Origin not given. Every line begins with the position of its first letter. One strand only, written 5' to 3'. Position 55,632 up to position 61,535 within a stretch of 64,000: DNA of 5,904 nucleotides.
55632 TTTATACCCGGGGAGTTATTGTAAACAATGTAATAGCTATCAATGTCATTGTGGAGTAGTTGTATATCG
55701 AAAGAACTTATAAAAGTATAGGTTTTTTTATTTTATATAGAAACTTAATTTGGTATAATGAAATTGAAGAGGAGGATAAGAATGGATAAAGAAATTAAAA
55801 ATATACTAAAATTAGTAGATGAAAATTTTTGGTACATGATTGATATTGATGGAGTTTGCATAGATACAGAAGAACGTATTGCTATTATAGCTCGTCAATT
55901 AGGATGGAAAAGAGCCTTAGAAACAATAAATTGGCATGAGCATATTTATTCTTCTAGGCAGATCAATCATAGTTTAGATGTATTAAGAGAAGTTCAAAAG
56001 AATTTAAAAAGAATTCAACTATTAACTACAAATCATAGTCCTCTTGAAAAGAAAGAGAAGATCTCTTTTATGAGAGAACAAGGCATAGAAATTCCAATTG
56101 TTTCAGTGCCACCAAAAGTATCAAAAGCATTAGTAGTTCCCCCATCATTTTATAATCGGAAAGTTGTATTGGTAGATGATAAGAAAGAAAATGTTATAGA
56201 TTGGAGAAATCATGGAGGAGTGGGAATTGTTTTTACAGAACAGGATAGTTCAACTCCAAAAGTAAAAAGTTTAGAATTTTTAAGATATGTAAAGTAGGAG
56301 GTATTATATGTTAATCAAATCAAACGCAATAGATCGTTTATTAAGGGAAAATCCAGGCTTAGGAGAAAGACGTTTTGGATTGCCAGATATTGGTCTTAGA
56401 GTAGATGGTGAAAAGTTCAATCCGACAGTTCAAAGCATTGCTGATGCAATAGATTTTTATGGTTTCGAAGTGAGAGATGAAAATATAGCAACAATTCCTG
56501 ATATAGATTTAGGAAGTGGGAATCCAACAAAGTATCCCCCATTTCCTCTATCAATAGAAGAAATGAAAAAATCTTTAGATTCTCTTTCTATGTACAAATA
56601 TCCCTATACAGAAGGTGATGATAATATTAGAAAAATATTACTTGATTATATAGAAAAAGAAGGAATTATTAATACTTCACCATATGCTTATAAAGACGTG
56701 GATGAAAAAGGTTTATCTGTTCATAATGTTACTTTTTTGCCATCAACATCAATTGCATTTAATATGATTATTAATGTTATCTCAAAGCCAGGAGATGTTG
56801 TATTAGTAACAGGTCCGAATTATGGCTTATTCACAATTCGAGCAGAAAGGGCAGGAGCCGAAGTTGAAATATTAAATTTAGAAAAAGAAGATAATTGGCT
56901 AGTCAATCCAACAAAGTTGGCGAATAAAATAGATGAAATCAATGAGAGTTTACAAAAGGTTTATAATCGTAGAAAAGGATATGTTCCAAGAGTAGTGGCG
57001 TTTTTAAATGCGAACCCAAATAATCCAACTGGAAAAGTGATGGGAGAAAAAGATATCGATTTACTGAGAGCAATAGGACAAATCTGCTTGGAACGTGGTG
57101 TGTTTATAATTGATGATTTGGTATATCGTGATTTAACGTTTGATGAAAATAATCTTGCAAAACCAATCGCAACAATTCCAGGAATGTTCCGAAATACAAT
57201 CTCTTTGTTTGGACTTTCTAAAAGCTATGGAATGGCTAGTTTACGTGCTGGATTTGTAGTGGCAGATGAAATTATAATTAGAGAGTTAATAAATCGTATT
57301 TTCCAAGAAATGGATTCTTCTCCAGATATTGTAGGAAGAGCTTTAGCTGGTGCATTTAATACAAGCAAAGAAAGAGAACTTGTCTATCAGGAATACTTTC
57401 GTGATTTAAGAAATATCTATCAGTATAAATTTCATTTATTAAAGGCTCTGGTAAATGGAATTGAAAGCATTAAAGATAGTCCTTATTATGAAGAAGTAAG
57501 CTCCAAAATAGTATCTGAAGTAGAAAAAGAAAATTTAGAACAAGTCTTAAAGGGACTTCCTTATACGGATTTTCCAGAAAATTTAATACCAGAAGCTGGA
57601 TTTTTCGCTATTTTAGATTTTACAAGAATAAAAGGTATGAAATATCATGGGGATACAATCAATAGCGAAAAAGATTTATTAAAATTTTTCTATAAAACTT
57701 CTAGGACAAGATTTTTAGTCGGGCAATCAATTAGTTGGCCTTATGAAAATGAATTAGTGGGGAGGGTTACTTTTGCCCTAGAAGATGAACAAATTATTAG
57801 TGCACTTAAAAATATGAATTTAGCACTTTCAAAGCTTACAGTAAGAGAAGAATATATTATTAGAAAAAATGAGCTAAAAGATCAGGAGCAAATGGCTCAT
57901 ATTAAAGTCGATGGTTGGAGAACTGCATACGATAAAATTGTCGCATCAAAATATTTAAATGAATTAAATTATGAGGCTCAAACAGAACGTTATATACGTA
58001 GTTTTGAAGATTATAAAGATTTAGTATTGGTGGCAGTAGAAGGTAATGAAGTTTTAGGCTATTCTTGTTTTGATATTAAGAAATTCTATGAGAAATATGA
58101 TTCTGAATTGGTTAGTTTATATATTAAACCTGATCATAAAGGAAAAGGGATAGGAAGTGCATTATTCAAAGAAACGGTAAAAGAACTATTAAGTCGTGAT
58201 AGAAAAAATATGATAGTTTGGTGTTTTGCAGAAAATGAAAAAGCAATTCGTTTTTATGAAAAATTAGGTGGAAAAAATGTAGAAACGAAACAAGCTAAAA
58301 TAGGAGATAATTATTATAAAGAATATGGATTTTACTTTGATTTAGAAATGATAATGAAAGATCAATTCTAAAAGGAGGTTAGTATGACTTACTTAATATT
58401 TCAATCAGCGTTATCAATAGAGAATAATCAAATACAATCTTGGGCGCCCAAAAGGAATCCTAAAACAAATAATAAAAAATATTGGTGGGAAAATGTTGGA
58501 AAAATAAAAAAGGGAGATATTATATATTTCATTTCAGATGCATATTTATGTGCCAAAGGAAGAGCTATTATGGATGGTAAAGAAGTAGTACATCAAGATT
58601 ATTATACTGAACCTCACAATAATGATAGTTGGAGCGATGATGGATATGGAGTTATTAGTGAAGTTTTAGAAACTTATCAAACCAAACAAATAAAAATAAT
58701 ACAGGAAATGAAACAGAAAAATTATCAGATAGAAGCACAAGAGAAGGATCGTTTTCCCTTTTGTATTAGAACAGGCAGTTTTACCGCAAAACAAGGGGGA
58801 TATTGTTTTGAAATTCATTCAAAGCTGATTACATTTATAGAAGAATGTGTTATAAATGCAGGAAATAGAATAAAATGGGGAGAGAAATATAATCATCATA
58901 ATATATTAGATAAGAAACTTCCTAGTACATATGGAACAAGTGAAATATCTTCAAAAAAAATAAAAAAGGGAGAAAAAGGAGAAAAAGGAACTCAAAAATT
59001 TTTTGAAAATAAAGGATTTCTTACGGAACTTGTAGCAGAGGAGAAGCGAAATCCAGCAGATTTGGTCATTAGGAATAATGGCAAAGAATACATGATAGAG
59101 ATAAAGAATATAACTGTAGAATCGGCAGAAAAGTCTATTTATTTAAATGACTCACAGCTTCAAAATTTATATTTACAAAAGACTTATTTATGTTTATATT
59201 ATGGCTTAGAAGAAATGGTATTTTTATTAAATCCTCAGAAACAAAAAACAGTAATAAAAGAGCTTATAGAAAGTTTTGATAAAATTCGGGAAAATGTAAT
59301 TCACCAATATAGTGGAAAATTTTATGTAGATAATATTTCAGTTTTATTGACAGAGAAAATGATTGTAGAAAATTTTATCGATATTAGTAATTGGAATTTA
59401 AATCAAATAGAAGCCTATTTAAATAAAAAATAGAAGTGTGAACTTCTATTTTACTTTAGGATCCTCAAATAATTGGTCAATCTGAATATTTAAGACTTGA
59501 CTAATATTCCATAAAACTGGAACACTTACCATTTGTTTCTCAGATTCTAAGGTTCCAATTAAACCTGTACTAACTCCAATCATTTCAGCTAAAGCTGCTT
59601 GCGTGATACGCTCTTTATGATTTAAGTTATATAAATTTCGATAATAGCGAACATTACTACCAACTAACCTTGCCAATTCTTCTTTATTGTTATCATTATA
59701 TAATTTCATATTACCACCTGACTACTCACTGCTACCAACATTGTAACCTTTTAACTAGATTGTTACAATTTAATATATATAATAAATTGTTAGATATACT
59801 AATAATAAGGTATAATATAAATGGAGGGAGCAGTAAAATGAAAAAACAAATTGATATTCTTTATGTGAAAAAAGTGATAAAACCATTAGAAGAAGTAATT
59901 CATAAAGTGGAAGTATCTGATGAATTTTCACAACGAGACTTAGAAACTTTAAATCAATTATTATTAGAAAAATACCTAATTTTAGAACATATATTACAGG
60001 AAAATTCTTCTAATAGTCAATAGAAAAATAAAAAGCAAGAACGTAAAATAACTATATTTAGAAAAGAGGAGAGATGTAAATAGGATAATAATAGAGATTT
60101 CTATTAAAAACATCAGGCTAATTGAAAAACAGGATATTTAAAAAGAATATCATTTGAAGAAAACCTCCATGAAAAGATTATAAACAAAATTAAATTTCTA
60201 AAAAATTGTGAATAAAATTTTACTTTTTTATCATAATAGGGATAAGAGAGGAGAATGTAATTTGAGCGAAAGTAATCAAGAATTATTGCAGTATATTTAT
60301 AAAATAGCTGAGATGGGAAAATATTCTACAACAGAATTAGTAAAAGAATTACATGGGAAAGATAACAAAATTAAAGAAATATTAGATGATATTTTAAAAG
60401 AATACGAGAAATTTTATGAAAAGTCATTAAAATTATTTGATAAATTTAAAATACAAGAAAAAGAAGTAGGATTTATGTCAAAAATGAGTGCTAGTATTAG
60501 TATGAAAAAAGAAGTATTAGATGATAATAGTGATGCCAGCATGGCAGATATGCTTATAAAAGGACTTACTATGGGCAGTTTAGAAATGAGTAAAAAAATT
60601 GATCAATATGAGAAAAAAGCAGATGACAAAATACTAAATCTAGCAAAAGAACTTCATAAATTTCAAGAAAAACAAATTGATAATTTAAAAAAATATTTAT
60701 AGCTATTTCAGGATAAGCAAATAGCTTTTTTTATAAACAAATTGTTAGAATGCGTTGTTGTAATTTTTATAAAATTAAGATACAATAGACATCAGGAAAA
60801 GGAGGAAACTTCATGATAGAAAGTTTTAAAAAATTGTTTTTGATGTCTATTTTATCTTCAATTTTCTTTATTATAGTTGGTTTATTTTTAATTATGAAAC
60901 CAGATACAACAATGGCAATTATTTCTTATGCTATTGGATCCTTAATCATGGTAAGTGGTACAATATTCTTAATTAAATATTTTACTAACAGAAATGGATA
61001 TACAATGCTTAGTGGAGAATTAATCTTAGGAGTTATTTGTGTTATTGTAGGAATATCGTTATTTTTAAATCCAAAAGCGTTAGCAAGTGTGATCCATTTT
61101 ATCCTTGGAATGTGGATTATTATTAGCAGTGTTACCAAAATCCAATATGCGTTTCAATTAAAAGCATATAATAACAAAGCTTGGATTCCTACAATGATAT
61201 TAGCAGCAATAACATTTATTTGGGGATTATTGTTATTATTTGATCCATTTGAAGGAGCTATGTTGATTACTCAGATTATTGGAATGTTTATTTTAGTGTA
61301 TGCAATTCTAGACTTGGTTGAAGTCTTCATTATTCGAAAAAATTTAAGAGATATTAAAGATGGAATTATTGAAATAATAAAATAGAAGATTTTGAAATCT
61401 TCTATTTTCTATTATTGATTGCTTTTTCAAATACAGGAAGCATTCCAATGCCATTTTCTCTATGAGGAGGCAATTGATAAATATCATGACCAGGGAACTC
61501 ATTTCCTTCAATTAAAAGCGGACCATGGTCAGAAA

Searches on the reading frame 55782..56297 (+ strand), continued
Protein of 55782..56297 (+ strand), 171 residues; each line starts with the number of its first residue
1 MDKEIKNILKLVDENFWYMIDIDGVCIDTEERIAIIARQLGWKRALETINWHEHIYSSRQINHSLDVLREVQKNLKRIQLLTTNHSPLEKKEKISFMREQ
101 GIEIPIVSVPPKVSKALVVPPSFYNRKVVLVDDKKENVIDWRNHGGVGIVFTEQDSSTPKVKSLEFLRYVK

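Call 58: find_encoding_contigs(protein=P0059, flank=7000, max_places=2)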
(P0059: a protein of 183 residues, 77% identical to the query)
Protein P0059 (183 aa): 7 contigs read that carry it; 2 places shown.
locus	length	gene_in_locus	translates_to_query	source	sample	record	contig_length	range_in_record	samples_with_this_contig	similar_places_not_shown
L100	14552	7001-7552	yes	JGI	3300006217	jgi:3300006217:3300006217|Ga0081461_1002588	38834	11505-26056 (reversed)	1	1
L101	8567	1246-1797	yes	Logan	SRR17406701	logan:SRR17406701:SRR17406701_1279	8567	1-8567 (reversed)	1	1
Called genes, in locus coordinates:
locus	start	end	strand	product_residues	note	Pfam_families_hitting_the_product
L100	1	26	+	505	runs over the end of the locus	-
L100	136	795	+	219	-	PF01520:Amidase_3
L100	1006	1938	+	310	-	PF07751:Abi_2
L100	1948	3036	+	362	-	PF00089:Trypsin, PF13365:Trypsin_2, PF13180:PDZ_2, PF00595:PDZ, PF17820:PDZ_6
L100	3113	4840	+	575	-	-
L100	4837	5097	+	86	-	-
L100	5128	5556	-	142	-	PF07486:Hydrolase_2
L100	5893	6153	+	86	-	-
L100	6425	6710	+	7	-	-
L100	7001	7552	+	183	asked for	-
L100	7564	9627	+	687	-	PF00155:Aminotran_1_2, PF00583:Acetyltransf_1, PF13673:Acetyltransf_10, PF13508:Acetyltransf_7, PF08445:FR47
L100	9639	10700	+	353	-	-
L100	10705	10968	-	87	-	PF13443:HTH_26 (weak), PF01381:HTH_3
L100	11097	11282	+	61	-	-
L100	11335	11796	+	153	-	PF02870:Methyltransf_1N, PF01035:DNA_binding_1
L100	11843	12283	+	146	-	-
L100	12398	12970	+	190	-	PF03729:DUF308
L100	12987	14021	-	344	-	PF14398:ATPgrasp_YheCD (faint), PF14397:ATPgrasp_ST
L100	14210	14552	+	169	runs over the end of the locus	PF18955:DUF5698, PF10035:DUF2179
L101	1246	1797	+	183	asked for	-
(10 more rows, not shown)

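Call 69: search_protein_families(library=padloc, proteins=[window:55782-56297:+], max_evalue=0.01)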
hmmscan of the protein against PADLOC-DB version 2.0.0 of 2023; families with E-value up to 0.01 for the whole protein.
window:55782-56297:+ (171 aa): 0 families

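Call 98: find_related_loci(query=A4, collection=metagenome_contigs, flank=5000)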
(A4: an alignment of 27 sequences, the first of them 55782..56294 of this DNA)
Query A4 (171 aa) in metagenome_contigs; peptide patterns used: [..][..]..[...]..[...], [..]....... (x = any residue, [..] = any of these).
154 stretches matched a pattern; 5 encode a relative of the query (tblastn E <= 1e-3); 5 distinct loci.
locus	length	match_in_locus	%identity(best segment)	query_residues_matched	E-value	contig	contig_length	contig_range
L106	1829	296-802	60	1-167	7e-71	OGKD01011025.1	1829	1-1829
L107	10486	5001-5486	62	8-167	3e-68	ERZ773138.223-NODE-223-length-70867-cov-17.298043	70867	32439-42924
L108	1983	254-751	60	5-168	9e-70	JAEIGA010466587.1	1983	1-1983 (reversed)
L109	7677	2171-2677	60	1-167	1e-66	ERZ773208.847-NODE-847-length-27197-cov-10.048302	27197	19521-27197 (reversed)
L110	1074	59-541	58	1-161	5e-64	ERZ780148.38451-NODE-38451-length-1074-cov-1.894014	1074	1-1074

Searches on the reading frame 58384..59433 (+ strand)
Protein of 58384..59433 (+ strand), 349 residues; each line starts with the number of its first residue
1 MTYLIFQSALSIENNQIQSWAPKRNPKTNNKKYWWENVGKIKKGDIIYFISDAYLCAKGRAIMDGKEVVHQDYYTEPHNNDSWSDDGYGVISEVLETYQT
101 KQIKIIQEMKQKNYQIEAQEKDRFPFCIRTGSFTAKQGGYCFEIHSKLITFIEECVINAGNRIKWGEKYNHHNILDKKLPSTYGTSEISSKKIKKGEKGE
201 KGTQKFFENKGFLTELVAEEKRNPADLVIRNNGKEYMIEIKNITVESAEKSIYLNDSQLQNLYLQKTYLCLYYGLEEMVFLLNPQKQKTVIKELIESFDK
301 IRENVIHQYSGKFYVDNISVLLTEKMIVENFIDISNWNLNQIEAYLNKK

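Call 3: search_protein_families(library=pfam, proteins=[window:58384-59433:+], max_evalue=0.01)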
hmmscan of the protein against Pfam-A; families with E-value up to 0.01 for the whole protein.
window:58384-59433:+ (349 aa): 0 families

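Call 5: search_protein_families(library=pfam, proteins=[window:58384-59433:+], max_evalue=10)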
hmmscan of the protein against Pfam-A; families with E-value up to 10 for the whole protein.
window:58384-59433:+ (349 aa): 2 families
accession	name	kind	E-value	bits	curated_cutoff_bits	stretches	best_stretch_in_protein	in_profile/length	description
PF01472.26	PUA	-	0.17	12.3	24.8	1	39-69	29-60/74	PUA domain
PF22363.1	MrkH_YcgR_like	-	0.22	12.5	27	1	98-155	18-74/97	MrkH-like, YcgR-like domain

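Call 6: search_protein_families(library=ncbifam, proteins=[window:58384-59433:+], max_evalue=1)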
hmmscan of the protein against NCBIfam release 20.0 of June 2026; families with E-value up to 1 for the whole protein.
window:58384-59433:+ (349 aa): 2 families
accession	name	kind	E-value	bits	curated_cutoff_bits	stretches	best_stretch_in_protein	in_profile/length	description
NF008108.0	PRK10854.1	equivalog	0.013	13.7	864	1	244-341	408-503/513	exopolyphosphatase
NF041249.1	T6SS_TssI_Fran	equivalog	0.046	13.7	100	1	195-259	18-84/163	type VI secretion system tip protein TssI/VgrG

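Call 69: search_protein_families(library=padloc, proteins=[window:58384-59433:+], max_evalue=0.01)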
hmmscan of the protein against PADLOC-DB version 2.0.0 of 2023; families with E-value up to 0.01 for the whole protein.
window:58384-59433:+ (349 aa): 0 families

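Call 79: search_solved_structures(query=window:58384-59433:+, max_evalue=10)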
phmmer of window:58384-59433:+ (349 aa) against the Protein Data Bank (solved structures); distinct sequences matched with E-value up to 10: 1.
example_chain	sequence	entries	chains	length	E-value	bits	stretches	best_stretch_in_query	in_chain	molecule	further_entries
9dec_A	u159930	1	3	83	0.74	12.1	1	229-302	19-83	D9-threaded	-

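Call 89: search_protein_representatives(protein=window:58384-59433:+)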
Query: 349 residues. Proteins with E-value up to 0.001 (for the whole library): 15; up to 1e-10: 8; up to 1e-30: 7. The best 15 are listed.
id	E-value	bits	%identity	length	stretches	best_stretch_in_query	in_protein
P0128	1.3e-148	511.1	65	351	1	1-349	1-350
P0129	7.3e-62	225.8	98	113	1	237-349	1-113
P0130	1.1e-54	202.2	36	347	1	1-336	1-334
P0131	4.7e-54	200.2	57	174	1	1-158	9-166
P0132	1.5e-47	178.8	35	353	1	3-335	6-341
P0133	2.5e-39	151.7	34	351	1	2-342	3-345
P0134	7.9e-38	146.8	47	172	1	177-344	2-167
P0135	4.9e-22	94.9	67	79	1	277-349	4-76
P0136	2.9e-07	46.3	27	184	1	172-346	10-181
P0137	7.0e-07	45.1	30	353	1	169-334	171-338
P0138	8.7e-07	44.8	32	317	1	178-325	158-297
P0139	7.4e-06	41.7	28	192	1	175-341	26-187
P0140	2.3e-04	36.8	31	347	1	3-111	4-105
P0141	3.9e-04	36.0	33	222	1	3-95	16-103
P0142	8.5e-04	34.9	30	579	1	169-342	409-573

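Call 91: search_protein_families(library=pfam, alignment_id=A9, max_evalue=0.05)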
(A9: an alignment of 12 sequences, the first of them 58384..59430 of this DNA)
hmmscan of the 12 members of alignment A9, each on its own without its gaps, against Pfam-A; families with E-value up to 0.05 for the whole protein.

A. member 1, window:58384-59430:+ (349 aa): 0 families

B. families by the number of members that match (of 12 scanned): 6 families
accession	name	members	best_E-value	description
PF13020.12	NOV_C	4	3.3e-21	Protein NO VEIN, C-terminal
PF17289.8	Terminase_6C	1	0.00049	Terminase RNaseH-like domain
PF09682.15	Phage_holin_6_1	1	0.0066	Bacteriophage holin of superfamily 6 (Holin_LLH)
PF15115.11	HDNR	1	0.012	Domain of unknown function with conserved HDNR motif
PF22697.2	SOS1_NGEF_PH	1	0.028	SOS1/NGEF-like PH domain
PF21995.1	RNR-II_ins_dom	1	0.048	B12-dependent ribonucleotide reductase, insertion domain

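Call 92: search_solved_structures(query=A9, max_evalue=10)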
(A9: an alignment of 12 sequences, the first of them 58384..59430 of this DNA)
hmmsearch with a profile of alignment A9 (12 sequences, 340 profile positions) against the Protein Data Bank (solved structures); distinct sequences matched with E-value up to 10: 2.
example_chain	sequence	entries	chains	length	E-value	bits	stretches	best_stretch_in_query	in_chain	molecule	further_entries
6yex_A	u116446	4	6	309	1.2e-10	44.6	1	7-191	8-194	HNH endonuclease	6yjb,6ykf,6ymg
1gef_A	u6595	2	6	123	0.0022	20.7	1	189-250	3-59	HOLLIDAY JUNCTION RESOLVASE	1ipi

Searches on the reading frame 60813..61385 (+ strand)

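Call 5: search_protein_families(library=pfam, proteins=[window:60813-61385:+], max_evalue=10)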
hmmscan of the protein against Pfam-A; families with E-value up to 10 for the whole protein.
window:60813-61385:+ (190 aa): 4 families
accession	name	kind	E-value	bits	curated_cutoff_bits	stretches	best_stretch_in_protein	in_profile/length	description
PF03729.18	DUF308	-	3e-21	75.9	25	3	71-143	1-73/73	Short repeat of unknown function (DUF308)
PF03779.20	SPW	-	9.3e-05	23.3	31.5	1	35-136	3-90/93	SPW repeat domain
PF13398.12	Peptidase_M50B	-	0.2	11.8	26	2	122-177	113-168/201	Peptidase M50B-like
PF07695.17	7TMR-DISM_7TM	-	5.7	7.2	29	0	90-166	65-139/205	7TM diverse intracellular signalling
